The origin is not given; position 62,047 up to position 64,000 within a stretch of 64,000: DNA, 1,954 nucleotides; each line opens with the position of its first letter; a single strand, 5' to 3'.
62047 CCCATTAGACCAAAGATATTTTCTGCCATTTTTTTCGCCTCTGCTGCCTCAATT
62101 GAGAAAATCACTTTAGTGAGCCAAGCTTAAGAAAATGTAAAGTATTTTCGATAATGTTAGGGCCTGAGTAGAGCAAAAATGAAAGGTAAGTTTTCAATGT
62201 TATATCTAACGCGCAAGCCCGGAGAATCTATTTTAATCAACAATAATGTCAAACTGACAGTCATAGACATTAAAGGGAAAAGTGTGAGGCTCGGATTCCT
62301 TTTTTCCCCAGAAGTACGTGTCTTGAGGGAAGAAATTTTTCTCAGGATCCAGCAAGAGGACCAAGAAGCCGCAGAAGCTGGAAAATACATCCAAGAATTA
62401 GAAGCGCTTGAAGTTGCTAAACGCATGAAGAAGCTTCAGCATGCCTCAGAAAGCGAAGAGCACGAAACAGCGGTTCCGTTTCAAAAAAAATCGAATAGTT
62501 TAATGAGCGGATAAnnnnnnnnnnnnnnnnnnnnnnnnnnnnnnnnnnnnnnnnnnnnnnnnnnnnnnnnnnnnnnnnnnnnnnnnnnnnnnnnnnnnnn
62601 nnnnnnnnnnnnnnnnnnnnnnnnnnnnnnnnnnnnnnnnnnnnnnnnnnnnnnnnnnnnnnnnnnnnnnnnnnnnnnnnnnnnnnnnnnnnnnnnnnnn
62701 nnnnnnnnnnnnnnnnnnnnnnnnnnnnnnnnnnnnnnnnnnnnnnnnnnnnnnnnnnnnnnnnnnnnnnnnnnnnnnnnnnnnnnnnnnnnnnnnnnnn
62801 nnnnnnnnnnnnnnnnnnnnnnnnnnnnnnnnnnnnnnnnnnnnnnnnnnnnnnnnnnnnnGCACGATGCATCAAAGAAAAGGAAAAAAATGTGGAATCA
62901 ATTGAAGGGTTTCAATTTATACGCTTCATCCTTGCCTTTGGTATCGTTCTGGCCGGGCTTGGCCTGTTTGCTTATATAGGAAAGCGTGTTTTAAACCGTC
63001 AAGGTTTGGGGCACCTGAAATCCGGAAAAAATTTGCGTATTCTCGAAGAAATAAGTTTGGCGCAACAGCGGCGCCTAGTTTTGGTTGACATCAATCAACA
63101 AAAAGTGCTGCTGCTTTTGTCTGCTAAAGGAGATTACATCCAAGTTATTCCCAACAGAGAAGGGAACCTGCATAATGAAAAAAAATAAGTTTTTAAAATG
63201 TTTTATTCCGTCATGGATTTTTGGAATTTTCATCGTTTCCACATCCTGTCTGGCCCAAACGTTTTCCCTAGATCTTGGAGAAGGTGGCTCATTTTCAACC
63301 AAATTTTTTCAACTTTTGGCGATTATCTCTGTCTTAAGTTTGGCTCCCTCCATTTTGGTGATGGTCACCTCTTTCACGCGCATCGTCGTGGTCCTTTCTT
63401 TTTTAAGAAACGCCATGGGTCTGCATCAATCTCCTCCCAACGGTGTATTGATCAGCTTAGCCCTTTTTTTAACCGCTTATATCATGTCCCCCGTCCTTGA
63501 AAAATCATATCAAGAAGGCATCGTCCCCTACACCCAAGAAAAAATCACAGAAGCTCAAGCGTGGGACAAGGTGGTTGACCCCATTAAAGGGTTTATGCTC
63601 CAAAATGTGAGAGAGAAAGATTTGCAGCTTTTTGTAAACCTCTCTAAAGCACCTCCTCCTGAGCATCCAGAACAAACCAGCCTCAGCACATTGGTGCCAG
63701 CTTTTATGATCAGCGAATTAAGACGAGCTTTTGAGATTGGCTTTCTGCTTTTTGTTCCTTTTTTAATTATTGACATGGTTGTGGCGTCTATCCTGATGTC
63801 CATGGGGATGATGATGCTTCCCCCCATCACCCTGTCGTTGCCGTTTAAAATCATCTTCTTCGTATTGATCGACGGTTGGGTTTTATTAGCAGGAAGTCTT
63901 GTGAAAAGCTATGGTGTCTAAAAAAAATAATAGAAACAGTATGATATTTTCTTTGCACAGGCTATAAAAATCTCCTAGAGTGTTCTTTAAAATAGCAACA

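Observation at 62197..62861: Extended CsrA translationally coupled to a small acidic unknown protein inside the flagellar cluster: possible flagellin-translation control module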

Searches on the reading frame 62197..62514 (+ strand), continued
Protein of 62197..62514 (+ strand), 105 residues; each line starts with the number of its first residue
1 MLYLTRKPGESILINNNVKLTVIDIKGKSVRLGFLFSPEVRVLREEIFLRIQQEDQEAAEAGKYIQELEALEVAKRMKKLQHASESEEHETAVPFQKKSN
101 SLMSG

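Call 56: find_encoding_contigs(protein=P0032, flank=8000, max_places=1)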
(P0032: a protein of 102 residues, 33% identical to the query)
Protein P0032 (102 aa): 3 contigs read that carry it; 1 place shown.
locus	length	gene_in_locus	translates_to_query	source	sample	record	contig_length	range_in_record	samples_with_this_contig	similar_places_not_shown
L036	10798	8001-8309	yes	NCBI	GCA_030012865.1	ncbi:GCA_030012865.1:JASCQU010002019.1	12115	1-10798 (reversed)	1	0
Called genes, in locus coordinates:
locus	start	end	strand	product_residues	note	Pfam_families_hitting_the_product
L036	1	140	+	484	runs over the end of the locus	?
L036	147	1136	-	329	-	PF00753:Lactamase_B, PF13483:Lactamase_B_3, PF12706:Lactamase_B_2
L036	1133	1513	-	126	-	PF00383:dCMP_cyt_deam_1 (faint)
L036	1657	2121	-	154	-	PF00154:RecA_N, PF21096:RecA_C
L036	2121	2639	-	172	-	PF00154:RecA_N, PF06745:ATPase, PF27531:MT3502_N, PF13479:AAA_24 (weak)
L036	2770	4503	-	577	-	PF08448:PAS_4 (faint), PF00512:HisKA, PF02518:HATPase_c, PF00072:Response_reg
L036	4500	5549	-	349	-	PF01312:Bac_export_2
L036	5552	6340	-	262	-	PF01311:Bac_export_1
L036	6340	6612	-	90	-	PF01313:Bac_export_3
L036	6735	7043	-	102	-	PF02049:FliE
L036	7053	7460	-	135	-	PF06429:Flg_bbr_C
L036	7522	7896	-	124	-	-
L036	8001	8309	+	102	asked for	-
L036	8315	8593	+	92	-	-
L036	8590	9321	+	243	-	PF00813:FliP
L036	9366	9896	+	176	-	PF02834:LigT_PEase (faint), PF13563:2_5_RNA_ligase2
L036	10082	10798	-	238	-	?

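Call 64: predict_structure(alignment_id=A5)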
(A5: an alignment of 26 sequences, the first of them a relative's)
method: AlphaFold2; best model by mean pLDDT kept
length: 108 residues; sequences in the alignment: 26
mean_pLDDT: 89.0   pTM: 0.68
mean pLDDT of the five models: 89.0, 87.0, 86.8, 86.6, 83.3
residues with pLDDT >= 90: 51; 70-90: 55; 50-70: 2; < 50: 0
segments of 3 or more residues with pLDDT < 50: none
pLDDT, mean of each block of 10 residues (from residue 1): 88 94 91 89 91 86 93 92 89 87 80
secondary structure, 60 per line:
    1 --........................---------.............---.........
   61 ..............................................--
elements in order: H3-26 H36-48 H52-106

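Call 66: fold_search(model_id=the predicted structure, library=pdb)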
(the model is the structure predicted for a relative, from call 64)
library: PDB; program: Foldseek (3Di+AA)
matches with E <= 10: 310; with E <= 0.001: 0
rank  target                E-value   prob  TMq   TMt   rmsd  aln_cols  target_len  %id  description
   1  3uun_A                1.7e-01  0.99  0.55  0.51   5.9       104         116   12  Crystal Structure of N-terminal first spectrin repeat of dystrophin (released 2012-09-19)
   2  4hwd_B                2.6e-01  1.00  0.59  0.73   2.1        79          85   16  Crystal structure of ATBAG2 (released 2013-05-29)
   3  3r84_N                3.0e-01  0.25  0.24  0.32  16.9        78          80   19  Structure of the Mediator head subcomplex Med11/22 (released 2011-04-27)
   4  3r84_F                3.2e-01  0.25  0.24  0.34  16.8        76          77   18  Structure of the Mediator head subcomplex Med11/22 (released 2011-04-27)
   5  3r84_D                3.2e-01  0.25  0.24  0.33  16.9        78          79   19  Structure of the Mediator head subcomplex Med11/22 (released 2011-04-27)
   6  3r84_J                4.9e-01  0.20  0.24  0.33  16.1        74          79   19  Structure of the Mediator head subcomplex Med11/22 (released 2011-04-27)
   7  2odm_A                5.9e-01  0.57  0.40  0.51   4.4        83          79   19  Crystal structure of S. aureus YlaN, an essential leucine rich protein involved in the control of cell shape (released 2007-06-05)
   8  3r84_B                6.3e-01  0.18  0.24  0.32  16.5        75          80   20  Structure of the Mediator head subcomplex Med11/22 (released 2011-04-27)
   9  9a4a_A                7.1e-01  0.87  0.51  0.58   3.0        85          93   19  Model of YLAN-FUR by crosslinking MS and deep learning (released 2024-09-18)
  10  9qwr_A                7.1e-01  0.84  0.66  0.47  10.0       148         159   15  MIC60 helical bundle dimer (released 2026-02-25)
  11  3r84_X                7.1e-01  0.16  0.24  0.33  16.4        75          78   20  Structure of the Mediator head subcomplex Med11/22 (released 2011-04-27)
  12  3uum_B                7.6e-01  0.92  0.65  0.59   4.2       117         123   13  Crystal Structure of N-terminal first spectrin repeat of utrophin (released 2012-09-19)
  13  1ugo_MODEL_1_A        9.2e-01  0.51  0.41  0.43   5.2        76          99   20  Solution structure of the first Murine BAG domain of Bcl2-associated athanogene 5 (released 2004-08-03)
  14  6r2g_A                9.2e-01  0.25  0.28  0.21  16.9        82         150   15  Crystal structure of a single-chain protein mimetic of the gp41 NHR trimer in complex with the synthetic CHR peptide C (released 2019-07-10)
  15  2wwv_MODEL_1_A        1.0e+00  0.63  0.46  0.48   5.0        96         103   14  NMR structure of the IIAchitobiose-IIBchitobiose complex of the N,N'- diacetylchitoboise brance of the E. coli (released 2009-12-08)
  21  6lea_A                1.2e+00  0.12  0.26  0.27   7.7        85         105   21  Structure of FliS chaperone in complex with flagellin and HP1076 (released 2020-05-13)
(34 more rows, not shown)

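Call 81: find_encoding_contigs(protein=P0011, flank=5000, max_places=1)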
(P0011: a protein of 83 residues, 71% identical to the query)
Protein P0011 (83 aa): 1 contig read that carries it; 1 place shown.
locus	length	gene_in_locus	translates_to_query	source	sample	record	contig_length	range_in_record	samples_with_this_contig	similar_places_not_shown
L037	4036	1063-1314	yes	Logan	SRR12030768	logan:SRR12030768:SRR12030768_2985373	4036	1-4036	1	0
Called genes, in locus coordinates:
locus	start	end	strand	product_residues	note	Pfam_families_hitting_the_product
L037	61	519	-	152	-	-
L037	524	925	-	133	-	-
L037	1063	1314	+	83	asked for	PF02599:CsrA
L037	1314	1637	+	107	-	-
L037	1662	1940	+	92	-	-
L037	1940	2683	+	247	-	PF00813:FliP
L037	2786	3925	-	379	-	-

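Call 86: find_related_loci(query=A3, collection=metagenome_contigs, flank=3000)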
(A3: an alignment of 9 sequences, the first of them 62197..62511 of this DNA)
Query A3 (105 aa) in metagenome_contigs; peptide patterns used: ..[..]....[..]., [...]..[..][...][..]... (x = any residue, [..] = any of these).
406 stretches matched a pattern; 228 encode a relative of the query (tblastn E <= 1e-3); the best 80 are kept; 80 distinct loci.
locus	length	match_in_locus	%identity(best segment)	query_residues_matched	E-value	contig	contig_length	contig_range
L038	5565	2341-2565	52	1-75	1e-21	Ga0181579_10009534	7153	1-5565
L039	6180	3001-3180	58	1-60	4e-21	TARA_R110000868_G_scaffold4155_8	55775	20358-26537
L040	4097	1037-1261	51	1-75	5e-21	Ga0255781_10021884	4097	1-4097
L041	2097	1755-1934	57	1-60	1e-20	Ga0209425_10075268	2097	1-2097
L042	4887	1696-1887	59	1-64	1e-20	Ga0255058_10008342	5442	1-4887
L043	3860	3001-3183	56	1-61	2e-20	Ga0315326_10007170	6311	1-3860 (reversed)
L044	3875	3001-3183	56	1-61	2e-20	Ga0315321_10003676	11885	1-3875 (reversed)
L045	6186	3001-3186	55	1-62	4e-20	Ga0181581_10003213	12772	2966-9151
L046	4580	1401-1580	57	1-60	4e-20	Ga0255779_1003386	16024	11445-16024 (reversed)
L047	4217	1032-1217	55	1-62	4e-20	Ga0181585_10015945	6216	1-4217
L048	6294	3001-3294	45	1-102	5e-20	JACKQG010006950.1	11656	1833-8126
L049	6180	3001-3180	57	1-60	4e-20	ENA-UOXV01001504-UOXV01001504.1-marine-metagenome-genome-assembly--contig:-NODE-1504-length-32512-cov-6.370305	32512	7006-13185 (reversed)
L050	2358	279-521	44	1-79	5e-20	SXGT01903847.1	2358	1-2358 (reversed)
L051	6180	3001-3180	57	1-60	4e-20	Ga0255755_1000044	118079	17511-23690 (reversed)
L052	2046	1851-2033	56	1-61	5e-20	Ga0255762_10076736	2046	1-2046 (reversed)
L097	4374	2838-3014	56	1-59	1e-18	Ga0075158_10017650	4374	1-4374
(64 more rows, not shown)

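Call 90: search_protein_families(library=pfam, alignment_id=A5, max_evalue=1)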
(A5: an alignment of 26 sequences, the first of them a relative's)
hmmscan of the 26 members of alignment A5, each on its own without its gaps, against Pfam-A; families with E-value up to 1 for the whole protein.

A. member 1, P0017 (108 aa): 1 family
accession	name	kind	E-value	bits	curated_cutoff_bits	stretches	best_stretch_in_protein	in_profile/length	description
PF23248.1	KH_PARP14_2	-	0.42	10.9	27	0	28-50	37-58/72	PARP14, second type I KH domain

B. families by the number of members that match (of 26 scanned): 32 families (the first 25 are shown)
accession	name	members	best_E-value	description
PF05400.18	FliT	7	0.00045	Flagellar protein FliT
PF22618.1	RskA_N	3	0.088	Anti-sigma-K factor RskA, N-terminal domain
PF05531.17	NPV_P10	2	0.073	Nucleopolyhedrovirus P10 protein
PF04513.17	Baculo_PEP_C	2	0.079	Baculovirus polyhedron envelope protein, PEP, C terminus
PF08855.15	DUF1825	2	0.1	Domain of unknown function (DUF1825)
PF07889.17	DUF1664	2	0.18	Protein of unknown function (DUF1664)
PF16591.11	HBM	1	0.0036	Helical bimodular sensor domain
PF05325.16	DUF730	1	0.0071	Protein of unknown function (DUF730)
PF09339.16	HTH_IclR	1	0.014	IclR helix-turn-helix domain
PF16842.11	RRM_occluded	1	0.026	Occluded RNA-recognition motif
PF20769.2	YPEB_N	1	0.034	YpeB N-terminal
PF09407.15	AbiEi_1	1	0.041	AbiEi antitoxin C-terminal domain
PF24151.2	ArlX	1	0.045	ArlX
PF07334.18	IFP_35_N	1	0.057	Interferon-induced 35 kDa protein (IFP 35) N-terminus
PF01442.23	Apolipoprotein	1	0.066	Apolipoprotein A1/A4/E domain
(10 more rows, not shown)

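Call 94: search_protein_families(library=pfam, proteins=[L037:1314-1634:+], max_evalue=10)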
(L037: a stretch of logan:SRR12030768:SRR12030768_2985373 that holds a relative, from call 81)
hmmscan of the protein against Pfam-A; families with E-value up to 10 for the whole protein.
L037:1314-1634:+ (107 aa): 1 family
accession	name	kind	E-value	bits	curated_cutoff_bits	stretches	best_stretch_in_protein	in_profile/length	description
PF03791.18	KNOX2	-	0.051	13.6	27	1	33-56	21-44/48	KNOX2 domain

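Call 95: search_dna_similar(query=P0025, collection=plasmids, mode=protein, max_evalue=0.01, max_rows=15)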
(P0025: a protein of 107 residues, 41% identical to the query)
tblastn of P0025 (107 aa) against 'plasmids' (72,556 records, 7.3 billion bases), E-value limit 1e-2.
No match.

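Call 96: search_dna_similar(query=P0031, collection=plasmids, mode=protein, max_evalue=0.01, max_rows=15)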
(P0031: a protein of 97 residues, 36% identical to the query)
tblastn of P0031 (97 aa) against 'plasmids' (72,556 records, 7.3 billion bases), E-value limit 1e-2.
No match.

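Call 97: search_dna_similar(query=window:62197-62511:+, collection=plasmids, mode=protein, max_evalue=1e-8, max_rows=25)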
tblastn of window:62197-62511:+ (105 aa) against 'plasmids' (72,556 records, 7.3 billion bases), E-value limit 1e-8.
Records with a match: 2; places in all: 2; records where one place covers at least 80% of the query: 1.
Best place of each record, by identity: <60% 2.
By first word of the organism name: Piscirickettsia 1; Legionella 1.
By predicted mobility (MOB-suite, as given by PLSDB): non-mobilizable 2.
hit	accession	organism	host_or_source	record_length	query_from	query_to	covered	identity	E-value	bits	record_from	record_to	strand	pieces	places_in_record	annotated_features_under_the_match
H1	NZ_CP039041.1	Piscirickettsia salmonis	Salmo salar,cell culture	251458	1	95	90%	39.6%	2e-10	63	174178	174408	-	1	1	csrA: carbon storage regulator CsrA | rsmA: resistance-nodulation-cell division (RND) antibiotic efflux pump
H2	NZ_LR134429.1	Legionella adelaidensis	environmental,Cooling tower water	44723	1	56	53%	53.6%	5e-10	61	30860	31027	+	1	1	csrA: carbon storage regulator CsrA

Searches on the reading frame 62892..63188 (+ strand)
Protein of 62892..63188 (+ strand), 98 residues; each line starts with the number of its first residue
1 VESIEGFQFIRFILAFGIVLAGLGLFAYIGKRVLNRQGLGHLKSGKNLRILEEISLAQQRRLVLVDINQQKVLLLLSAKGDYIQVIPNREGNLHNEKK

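Call 3: search_protein_families(library=pfam, proteins=[window:62892-63188:+], max_evalue=1)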
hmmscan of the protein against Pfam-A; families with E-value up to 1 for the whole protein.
window:62892-63188:+ (98 aa): 1 family
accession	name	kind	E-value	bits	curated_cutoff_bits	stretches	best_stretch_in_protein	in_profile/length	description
PF04347.18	FliO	-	4.1e-06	27.2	22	1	35-76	4-50/91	Flagellar biosynthesis protein, FliO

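Call 4: search_protein_families(library=ncbifam, proteins=[window:62892-63188:+], max_evalue=1)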
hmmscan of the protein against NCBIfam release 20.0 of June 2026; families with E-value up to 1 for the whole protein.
window:62892-63188:+ (98 aa): 1 family
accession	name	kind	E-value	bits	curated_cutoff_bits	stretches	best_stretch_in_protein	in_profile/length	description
TIGR03500.1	FliO_TIGR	equivalog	9e-10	38.5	55.25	1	17-79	2-62/70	flagellar biosynthetic protein FliO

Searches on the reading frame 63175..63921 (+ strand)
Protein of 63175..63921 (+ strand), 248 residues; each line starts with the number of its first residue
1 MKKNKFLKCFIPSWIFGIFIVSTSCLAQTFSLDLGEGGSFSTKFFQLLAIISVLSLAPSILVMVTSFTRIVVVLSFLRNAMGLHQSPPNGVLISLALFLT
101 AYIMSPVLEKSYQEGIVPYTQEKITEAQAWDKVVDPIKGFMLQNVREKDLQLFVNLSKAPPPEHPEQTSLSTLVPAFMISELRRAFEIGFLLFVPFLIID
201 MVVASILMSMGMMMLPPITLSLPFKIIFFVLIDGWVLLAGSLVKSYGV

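Call 3: search_protein_families(library=pfam, proteins=[window:63175-63921:+], max_evalue=1)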
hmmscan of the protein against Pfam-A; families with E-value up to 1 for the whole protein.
window:63175-63921:+ (248 aa): 1 family
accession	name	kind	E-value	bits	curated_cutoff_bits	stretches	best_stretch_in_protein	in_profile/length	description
PF00813.25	FliP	-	1.4e-80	270.2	26.9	1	51-242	2-191/191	FliP family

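Call 4: search_protein_families(library=ncbifam, proteins=[window:63175-63921:+], max_evalue=1)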
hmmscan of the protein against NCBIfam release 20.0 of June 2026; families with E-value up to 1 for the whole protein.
window:63175-63921:+ (248 aa): 4 families
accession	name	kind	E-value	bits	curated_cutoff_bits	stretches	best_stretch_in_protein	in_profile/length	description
TIGR01103.1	fliP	equivalog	1.7e-86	289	217.45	1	50-246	1-197/197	flagellar type III secretion system pore protein FliP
NF009438.0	PRK12797.1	subfamily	7.5e-63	212.2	179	1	43-246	7-216/217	EscR/YscR/HrcR family type III secretion system export apparatus protein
TIGR01102.1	yscR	equivalog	4.8e-55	186.5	208.6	1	47-240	1-200/202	type III secretion system export apparatus subunit SctR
NF009437.0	PRK12796.1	equivalog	6e-43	147.1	263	1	46-246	7-217/223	EscR/YscR/HrcR family type III secretion system export apparatus protein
